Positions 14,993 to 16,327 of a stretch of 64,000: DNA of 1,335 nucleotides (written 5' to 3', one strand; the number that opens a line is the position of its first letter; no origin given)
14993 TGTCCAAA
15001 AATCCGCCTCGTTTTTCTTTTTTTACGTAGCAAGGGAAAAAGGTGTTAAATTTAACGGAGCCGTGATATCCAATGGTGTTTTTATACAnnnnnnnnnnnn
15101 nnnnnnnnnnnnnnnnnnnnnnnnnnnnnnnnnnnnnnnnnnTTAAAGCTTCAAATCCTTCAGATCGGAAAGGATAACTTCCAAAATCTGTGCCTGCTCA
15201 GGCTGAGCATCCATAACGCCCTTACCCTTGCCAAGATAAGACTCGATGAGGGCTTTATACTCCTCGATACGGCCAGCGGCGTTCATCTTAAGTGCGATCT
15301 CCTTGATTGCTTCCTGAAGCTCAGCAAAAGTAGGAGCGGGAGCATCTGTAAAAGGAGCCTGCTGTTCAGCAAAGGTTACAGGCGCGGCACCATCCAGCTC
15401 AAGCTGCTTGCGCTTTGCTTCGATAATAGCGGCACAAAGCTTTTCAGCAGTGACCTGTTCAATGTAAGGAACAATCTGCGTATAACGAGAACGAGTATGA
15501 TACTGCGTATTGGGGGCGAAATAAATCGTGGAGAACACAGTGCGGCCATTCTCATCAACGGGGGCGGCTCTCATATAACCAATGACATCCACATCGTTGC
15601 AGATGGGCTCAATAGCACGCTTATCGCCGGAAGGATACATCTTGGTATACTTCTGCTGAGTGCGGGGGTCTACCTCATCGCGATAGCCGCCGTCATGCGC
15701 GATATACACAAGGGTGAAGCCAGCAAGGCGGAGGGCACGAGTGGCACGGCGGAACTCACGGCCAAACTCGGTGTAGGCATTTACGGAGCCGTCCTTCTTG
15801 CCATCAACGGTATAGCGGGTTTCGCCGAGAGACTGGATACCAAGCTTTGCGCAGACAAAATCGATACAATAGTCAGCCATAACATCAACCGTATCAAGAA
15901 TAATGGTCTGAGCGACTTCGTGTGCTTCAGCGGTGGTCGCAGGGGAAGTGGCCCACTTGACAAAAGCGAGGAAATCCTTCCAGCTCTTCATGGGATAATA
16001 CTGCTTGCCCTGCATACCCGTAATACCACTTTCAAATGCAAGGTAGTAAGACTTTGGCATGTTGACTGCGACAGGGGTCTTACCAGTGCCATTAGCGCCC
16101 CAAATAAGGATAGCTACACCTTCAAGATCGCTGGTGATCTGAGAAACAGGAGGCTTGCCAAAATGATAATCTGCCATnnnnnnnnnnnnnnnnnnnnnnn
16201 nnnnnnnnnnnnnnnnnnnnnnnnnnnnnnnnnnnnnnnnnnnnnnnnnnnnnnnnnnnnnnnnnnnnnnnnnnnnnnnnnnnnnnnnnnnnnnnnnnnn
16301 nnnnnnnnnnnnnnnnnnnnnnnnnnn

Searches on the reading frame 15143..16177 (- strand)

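Call 42: search_protein_families(library=pfam, proteins=[window:15143-16177:-], max_evalue=0.001)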
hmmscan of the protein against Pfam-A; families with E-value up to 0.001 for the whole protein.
window:15143-16177:- (344 aa): 1 family
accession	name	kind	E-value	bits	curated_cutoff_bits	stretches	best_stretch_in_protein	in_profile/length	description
PF13479.12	AAA_24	-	1.3e-29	103.9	27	1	21-232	3-195/195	AAA domain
